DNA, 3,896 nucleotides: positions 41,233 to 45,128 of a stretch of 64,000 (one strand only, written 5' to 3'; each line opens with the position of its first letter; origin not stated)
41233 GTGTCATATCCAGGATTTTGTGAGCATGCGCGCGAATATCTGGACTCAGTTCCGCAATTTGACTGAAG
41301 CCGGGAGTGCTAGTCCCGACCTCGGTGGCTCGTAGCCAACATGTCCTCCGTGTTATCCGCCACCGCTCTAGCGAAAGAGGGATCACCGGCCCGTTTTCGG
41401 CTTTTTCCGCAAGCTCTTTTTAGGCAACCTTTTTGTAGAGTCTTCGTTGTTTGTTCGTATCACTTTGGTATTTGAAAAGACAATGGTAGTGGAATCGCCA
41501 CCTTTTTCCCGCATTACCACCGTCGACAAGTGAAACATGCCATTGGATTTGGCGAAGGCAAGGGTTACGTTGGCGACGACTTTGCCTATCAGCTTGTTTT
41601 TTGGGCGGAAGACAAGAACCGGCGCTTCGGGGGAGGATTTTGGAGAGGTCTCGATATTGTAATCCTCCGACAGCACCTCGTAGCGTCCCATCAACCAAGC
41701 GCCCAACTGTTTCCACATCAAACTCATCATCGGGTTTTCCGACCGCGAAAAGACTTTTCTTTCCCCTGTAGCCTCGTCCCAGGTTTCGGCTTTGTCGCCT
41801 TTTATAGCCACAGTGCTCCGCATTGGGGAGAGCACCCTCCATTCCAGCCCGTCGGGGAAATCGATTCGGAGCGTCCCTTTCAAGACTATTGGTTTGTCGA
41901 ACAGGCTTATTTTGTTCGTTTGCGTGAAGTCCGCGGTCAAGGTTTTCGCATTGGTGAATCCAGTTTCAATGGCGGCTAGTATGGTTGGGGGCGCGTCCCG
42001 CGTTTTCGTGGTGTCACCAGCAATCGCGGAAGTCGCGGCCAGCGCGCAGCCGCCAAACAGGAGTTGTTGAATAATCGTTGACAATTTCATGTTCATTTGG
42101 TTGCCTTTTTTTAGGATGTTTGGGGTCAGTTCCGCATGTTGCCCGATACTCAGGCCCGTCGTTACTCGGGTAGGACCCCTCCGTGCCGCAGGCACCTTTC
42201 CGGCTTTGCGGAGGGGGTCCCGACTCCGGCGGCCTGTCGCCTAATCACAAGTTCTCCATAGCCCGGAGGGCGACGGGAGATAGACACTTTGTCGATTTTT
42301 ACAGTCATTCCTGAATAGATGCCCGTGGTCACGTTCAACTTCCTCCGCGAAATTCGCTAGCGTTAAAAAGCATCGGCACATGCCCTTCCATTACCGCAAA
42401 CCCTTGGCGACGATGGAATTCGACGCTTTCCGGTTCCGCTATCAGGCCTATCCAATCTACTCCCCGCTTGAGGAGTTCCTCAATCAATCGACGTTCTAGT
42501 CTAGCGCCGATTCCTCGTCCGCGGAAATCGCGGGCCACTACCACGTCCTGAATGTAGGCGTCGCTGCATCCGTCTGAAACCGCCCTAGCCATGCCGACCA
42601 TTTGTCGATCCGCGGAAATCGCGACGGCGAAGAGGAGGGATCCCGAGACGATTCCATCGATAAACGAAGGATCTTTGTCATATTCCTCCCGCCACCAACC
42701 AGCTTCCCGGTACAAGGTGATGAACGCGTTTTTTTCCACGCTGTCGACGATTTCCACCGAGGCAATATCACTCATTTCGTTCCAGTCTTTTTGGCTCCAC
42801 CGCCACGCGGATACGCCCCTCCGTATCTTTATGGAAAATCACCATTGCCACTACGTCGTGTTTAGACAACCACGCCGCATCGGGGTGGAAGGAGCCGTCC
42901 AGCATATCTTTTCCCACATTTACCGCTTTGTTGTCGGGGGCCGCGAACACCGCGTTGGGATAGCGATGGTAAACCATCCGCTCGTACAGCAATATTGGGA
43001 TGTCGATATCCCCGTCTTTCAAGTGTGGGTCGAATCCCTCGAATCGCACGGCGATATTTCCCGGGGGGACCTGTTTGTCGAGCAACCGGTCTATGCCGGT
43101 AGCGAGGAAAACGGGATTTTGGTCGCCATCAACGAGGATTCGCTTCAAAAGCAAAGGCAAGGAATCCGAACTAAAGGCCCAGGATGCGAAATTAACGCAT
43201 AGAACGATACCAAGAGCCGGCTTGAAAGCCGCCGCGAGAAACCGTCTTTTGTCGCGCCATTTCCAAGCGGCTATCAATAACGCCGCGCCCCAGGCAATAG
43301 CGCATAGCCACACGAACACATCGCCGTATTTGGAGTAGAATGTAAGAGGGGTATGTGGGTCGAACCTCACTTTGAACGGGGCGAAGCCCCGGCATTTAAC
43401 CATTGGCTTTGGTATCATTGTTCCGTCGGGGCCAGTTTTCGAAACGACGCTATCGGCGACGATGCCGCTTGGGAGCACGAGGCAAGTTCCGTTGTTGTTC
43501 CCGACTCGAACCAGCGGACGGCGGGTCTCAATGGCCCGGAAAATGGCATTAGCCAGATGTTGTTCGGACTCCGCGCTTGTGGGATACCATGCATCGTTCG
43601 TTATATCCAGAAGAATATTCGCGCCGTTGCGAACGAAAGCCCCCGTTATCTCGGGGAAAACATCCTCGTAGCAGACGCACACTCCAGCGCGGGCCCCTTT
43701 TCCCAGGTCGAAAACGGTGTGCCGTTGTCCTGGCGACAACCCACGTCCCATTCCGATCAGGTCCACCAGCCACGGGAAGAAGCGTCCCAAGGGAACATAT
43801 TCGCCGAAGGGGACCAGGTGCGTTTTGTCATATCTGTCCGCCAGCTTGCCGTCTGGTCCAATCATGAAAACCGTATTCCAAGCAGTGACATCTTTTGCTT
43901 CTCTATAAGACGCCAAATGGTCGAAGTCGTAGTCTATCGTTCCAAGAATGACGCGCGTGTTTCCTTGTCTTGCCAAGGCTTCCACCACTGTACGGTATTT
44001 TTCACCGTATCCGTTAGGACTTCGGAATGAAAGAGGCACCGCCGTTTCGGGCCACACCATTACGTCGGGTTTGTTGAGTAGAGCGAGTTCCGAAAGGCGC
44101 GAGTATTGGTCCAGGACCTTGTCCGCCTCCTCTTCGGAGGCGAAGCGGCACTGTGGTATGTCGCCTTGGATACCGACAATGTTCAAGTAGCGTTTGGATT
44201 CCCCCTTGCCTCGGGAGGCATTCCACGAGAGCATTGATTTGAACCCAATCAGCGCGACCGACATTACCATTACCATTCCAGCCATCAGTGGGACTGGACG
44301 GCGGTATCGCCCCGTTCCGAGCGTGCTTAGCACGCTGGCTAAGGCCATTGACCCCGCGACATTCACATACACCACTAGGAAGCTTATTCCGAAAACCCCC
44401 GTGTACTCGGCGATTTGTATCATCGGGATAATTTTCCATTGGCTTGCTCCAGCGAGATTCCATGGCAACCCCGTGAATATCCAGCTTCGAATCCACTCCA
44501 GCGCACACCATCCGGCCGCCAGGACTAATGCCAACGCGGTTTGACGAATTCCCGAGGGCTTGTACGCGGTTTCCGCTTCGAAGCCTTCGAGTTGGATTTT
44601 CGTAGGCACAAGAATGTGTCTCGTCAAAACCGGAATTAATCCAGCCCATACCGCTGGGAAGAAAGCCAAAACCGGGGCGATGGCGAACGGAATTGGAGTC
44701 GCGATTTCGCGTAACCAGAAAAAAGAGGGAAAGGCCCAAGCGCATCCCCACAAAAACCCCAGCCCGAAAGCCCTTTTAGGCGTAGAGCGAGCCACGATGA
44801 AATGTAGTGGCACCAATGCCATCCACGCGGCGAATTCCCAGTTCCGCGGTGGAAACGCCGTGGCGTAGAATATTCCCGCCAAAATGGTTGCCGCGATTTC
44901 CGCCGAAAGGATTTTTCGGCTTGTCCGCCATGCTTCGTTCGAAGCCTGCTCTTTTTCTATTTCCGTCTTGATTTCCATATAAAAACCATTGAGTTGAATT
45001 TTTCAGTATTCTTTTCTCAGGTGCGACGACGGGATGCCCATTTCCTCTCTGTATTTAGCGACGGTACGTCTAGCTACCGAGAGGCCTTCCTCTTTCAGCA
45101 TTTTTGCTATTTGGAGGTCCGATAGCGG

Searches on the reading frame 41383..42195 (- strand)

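Call 39: search_protein_families(library=pfam, proteins=[window:41383-42195:-], max_evalue=0.001)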
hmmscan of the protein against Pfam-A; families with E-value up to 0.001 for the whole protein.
window:41383-42195:- (270 aa): 2 families
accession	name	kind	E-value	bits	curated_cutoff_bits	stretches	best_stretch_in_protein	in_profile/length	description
PF03548.22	LolA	-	6.9e-10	39.3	23.6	1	82-247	2-155/165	Outer membrane lipoprotein carrier protein LolA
PF19574.5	LolA_3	-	3.4e-07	30.2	23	1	81-213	17-146/192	Outer membrane lipoprotein carrier protein LolA-like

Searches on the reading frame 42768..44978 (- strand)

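Call 39: search_protein_families(library=pfam, proteins=[window:42768-44978:-], max_evalue=0.001)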
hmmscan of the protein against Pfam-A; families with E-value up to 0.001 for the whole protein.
window:42768-44978:- (736 aa): 2 families
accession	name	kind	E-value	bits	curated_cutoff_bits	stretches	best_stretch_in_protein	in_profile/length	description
PF20154.4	LNT_N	-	1.3e-32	113.6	27.1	1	34-208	1-159/159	Apolipoprotein N-acyltransferase N-terminal domain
PF00795.27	CN_hydrolase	-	3.2e-25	89.4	23.2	1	282-508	11-231/256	Carbon-nitrogen hydrolase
